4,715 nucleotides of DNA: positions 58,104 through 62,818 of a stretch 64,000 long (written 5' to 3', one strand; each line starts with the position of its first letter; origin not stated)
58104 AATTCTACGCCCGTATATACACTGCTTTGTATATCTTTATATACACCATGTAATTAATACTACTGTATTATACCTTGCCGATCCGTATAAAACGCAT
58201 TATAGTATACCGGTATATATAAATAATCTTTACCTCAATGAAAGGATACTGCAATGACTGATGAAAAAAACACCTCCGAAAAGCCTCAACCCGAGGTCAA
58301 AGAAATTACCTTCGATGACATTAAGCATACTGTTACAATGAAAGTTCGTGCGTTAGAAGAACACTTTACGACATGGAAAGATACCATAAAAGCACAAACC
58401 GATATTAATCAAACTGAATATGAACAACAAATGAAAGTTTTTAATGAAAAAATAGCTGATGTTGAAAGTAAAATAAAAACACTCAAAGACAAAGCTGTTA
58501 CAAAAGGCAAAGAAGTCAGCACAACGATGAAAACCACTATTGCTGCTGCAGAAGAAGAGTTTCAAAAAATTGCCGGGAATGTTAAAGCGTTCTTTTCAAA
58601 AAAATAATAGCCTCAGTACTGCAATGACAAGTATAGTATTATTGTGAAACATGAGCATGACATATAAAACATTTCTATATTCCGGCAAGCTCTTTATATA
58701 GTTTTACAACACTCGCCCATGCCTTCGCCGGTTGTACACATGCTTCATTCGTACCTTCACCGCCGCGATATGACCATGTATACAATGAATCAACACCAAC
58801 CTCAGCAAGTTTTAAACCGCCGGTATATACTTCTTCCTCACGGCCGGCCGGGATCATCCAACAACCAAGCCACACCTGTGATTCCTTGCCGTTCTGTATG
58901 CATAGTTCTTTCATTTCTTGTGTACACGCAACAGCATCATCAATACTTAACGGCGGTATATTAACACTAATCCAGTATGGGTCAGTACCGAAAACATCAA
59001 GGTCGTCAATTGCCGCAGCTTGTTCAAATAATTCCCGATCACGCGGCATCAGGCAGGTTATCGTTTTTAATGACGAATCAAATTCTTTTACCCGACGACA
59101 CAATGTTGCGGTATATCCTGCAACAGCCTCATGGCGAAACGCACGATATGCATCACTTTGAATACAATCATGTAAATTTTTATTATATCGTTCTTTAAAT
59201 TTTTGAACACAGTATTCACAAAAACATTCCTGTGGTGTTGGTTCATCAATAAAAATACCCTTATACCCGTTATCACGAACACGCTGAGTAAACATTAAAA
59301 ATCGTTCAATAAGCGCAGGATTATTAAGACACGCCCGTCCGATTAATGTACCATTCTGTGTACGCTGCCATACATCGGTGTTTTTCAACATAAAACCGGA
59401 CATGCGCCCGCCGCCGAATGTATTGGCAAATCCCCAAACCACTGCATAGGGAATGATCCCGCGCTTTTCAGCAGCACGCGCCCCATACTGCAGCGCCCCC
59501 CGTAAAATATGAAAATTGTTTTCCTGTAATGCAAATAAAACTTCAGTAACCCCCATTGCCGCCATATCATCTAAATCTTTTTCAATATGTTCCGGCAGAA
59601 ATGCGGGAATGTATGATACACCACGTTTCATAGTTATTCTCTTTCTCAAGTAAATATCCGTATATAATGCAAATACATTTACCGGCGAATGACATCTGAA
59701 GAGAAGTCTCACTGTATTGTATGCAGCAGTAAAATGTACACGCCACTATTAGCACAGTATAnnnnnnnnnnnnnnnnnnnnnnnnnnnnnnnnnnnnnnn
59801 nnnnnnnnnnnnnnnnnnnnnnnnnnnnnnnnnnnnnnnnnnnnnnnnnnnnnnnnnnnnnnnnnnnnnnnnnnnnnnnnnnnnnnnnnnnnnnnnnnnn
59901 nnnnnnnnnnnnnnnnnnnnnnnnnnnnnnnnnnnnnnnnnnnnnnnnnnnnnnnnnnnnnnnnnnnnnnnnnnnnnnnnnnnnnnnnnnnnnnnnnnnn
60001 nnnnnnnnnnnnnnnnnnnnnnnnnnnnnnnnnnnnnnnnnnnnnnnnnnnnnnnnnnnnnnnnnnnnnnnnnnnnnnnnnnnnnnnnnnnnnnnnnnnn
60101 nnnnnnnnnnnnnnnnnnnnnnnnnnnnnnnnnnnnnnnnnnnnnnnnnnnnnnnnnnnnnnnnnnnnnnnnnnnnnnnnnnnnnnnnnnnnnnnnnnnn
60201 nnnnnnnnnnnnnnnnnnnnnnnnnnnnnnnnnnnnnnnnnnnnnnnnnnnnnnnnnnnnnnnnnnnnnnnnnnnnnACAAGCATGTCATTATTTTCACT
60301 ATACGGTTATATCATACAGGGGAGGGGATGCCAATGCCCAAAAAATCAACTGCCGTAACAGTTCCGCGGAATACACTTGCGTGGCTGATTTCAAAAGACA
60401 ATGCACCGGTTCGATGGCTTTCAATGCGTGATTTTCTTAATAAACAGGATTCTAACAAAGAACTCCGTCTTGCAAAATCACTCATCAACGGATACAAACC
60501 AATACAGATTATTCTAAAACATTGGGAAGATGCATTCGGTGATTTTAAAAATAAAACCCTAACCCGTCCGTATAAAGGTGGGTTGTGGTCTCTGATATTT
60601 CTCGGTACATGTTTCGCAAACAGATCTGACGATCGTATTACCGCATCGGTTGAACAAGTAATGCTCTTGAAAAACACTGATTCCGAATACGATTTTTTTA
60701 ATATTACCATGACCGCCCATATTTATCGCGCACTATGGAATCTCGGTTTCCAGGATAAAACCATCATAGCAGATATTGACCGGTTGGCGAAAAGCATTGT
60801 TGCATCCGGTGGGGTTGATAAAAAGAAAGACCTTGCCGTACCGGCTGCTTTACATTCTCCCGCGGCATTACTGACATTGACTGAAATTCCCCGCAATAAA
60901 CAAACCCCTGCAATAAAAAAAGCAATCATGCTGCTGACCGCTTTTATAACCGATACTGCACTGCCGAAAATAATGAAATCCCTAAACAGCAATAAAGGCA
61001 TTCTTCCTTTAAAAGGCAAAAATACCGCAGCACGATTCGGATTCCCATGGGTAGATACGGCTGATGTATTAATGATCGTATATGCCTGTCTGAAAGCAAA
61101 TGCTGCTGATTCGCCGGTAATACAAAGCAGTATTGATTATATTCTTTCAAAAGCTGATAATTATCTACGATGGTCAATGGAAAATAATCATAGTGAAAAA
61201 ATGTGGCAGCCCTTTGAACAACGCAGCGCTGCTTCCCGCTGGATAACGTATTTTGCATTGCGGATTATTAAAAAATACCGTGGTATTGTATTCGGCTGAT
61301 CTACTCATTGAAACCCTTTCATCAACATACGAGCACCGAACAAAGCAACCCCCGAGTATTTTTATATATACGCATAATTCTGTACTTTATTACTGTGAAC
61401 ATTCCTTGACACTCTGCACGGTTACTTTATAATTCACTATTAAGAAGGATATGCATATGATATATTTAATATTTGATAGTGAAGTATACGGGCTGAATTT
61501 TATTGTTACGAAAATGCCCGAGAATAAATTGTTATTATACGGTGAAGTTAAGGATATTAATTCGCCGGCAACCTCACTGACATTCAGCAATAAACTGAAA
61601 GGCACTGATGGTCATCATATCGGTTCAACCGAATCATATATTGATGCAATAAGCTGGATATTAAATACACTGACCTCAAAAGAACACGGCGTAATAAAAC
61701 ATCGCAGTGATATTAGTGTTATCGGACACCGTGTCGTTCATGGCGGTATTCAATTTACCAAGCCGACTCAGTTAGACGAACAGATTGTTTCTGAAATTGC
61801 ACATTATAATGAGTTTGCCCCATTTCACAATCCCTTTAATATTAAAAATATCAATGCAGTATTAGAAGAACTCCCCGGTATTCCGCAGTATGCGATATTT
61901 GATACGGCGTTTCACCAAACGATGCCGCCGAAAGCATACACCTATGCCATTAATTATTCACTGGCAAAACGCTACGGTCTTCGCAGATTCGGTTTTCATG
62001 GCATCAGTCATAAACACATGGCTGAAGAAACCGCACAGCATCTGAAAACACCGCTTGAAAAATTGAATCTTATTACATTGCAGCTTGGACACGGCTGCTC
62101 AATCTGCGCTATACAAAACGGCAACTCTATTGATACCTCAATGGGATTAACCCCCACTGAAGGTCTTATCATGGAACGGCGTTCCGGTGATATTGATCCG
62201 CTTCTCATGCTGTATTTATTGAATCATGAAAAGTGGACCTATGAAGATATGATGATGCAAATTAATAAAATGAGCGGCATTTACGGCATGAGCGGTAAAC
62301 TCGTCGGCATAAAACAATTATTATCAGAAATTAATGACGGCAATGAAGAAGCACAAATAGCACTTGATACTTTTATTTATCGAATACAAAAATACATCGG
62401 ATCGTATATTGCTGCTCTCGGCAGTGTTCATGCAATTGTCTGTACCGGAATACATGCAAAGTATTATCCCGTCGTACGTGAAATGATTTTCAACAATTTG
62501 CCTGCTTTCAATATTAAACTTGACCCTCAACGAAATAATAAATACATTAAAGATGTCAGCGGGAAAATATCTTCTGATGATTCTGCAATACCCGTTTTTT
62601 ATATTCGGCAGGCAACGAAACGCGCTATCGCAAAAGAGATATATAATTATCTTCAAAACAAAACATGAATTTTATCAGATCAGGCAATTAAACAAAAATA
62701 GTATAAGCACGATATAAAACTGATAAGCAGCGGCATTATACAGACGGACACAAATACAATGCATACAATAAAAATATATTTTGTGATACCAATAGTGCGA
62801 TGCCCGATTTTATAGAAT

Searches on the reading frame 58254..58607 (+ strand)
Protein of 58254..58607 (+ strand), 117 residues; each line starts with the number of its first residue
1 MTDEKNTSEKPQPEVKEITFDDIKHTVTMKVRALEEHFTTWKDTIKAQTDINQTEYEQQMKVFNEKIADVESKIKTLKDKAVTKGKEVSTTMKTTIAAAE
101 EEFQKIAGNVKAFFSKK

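Call 7: search_protein_families(library=pfam, proteins=[window:58254-58607:+], max_evalue=0.01)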
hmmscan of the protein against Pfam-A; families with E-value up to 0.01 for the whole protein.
window:58254-58607:+ (117 aa): 5 families
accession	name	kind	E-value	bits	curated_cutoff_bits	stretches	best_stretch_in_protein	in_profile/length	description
PF10779.14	XhlA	-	1e-05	26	34.7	1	63-113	2-51/67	Haemolysin XhlA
PF21121.2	Nup49_C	-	0.00093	20.2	28.5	1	54-113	11-70/87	Nucleoporin Nup49 C-terminal helical region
PF09769.14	ApoO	-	0.0013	19.1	31.4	1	29-80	11-62/131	Apolipoprotein O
PF01442.23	Apolipoprotein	-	0.0019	18.4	90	1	21-111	80-171/190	Apolipoprotein A1/A4/E domain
PF08385.17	DHC_N1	-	0.0035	16.5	28.3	1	29-92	254-321/562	Dynein heavy chain, N-terminal region 1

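Call 8: search_protein_families(library=ncbifam, proteins=[window:58254-58607:+], max_evalue=0.01)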
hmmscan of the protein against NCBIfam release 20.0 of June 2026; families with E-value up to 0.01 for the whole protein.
window:58254-58607:+ (117 aa): 2 families
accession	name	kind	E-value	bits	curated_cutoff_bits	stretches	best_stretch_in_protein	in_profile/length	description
NF004976.0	PRK06349.1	subfamily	0.0061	15.7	205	1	27-110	41-123/430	homoserine dehydrogenase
NF052504.1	sll1863_fam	domain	0.0064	16.7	35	1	25-109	7-91/93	sll1863 family stress response protein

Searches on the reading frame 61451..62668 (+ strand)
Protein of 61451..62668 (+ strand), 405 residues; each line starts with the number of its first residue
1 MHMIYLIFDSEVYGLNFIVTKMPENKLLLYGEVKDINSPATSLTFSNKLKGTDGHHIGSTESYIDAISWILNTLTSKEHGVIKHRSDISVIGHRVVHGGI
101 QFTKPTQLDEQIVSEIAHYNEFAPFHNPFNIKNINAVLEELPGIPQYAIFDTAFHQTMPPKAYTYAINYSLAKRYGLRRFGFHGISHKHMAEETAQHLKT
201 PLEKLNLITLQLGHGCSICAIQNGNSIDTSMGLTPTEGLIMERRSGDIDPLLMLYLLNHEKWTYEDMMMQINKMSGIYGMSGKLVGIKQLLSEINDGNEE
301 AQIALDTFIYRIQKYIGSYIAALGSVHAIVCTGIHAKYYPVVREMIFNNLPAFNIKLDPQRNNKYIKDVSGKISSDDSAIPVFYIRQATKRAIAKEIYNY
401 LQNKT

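Call 23: search_protein_families(library=pfam, proteins=[window:61451-62668:+], max_evalue=0.001)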
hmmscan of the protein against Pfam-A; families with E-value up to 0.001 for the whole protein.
window:61451-62668:+ (405 aa): 1 family
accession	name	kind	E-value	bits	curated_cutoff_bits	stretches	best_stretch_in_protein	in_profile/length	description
PF00871.23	Acetate_kinase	-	4.4e-104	348.7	22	1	14-394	11-391/392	Acetokinase family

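Call 119: find_encoding_contigs(protein=window:61451-62668:+, flank=10000, max_places=1)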
Protein window:61451-62668:+ (405 aa): 3 contigs read that carry it; 1 place shown.
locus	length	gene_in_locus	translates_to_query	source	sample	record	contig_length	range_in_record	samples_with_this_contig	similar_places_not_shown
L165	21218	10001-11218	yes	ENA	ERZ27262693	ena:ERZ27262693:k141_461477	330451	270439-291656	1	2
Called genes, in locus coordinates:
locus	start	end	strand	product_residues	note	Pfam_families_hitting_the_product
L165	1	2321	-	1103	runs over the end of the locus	PF13428:TPR_14 (faint), PF13432:TPR_16 (faint), PF07719:TPR_2 (faint), PF14559:TPR_19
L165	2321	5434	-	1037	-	PF21033:RMD1-3 (faint), PF13428:TPR_14 (faint), PF13431:TPR_17 (faint), PF23914:TPR_CcmH_CycH (faint), PF25063:ARM_TT21_C (faint), PF13432:TPR_16 (weak), PF14559:TPR_19 (weak), PF07719:TPR_2 (weak), +2 more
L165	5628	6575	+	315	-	PF00669:Flagellin_N, PF00700:Flagellin_C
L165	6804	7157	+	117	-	PF10779:XhlA (weak)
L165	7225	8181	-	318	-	-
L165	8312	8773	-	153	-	PF01451:LMWPc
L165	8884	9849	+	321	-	-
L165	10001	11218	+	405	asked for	PF00871:Acetate_kinase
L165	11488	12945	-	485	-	PF00478:IMPDH, PF03060:NMO (faint), PF00571:CBS, PF01070:FMN_dh (weak)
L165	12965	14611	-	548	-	PF06418:CTP_synth_N, PF00117:GATase, PF07722:Peptidase_C26 (faint)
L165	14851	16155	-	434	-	PF01053:Cys_Met_Meta_PP, PF00155:Aminotran_1_2, PF01041:DegT_DnrJ_EryC1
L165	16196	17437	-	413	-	-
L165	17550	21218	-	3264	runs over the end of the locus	PF13750:Big_3_3 (faint), PF19077:Big_13 (faint), PF17957:Big_7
